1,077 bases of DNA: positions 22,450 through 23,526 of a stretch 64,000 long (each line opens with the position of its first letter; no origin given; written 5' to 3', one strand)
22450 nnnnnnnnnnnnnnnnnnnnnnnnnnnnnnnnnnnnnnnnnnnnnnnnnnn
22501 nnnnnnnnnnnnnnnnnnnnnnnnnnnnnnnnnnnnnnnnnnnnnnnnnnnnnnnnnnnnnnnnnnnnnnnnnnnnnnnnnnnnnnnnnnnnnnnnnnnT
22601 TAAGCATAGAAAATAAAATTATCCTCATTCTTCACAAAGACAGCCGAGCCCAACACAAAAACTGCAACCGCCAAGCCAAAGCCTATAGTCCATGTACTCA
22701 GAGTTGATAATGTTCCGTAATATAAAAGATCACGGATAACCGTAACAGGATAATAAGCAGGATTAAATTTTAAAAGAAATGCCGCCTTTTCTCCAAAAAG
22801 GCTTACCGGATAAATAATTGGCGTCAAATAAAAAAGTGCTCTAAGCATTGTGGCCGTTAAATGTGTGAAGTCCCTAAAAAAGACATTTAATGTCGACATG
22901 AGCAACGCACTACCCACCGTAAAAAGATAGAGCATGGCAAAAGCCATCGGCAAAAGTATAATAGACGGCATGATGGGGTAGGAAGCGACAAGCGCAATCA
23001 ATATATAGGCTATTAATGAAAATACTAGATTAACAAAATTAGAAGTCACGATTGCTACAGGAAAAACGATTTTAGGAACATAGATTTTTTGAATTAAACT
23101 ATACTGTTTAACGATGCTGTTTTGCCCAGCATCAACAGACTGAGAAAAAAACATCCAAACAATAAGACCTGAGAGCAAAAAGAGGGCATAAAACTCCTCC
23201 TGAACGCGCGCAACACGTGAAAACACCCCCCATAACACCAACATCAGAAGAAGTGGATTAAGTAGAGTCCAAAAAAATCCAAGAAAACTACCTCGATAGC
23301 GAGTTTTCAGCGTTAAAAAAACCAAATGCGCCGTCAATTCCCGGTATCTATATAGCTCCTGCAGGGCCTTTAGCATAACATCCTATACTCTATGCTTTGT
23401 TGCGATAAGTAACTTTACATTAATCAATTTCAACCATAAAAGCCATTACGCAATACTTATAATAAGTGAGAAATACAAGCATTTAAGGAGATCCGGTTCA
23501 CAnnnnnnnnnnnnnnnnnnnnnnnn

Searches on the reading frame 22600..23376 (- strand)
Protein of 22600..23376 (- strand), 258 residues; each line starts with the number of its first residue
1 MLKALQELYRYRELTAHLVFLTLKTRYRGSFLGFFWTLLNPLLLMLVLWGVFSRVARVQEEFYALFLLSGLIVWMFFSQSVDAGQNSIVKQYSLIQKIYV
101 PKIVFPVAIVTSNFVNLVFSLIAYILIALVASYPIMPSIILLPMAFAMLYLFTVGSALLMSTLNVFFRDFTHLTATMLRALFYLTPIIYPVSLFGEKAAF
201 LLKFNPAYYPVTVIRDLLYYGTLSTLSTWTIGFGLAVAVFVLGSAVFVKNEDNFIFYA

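Call 5: search_protein_families(library=pfam, proteins=[window:22600-23376:-], max_evalue=0.01)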
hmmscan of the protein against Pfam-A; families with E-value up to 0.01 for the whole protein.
window:22600-23376:- (258 aa): 1 family
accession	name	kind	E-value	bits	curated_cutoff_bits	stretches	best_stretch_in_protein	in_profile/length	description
PF01061.29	ABC2_membrane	-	3e-13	50.2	26.9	1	22-218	10-210/211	ABC-2 type transporter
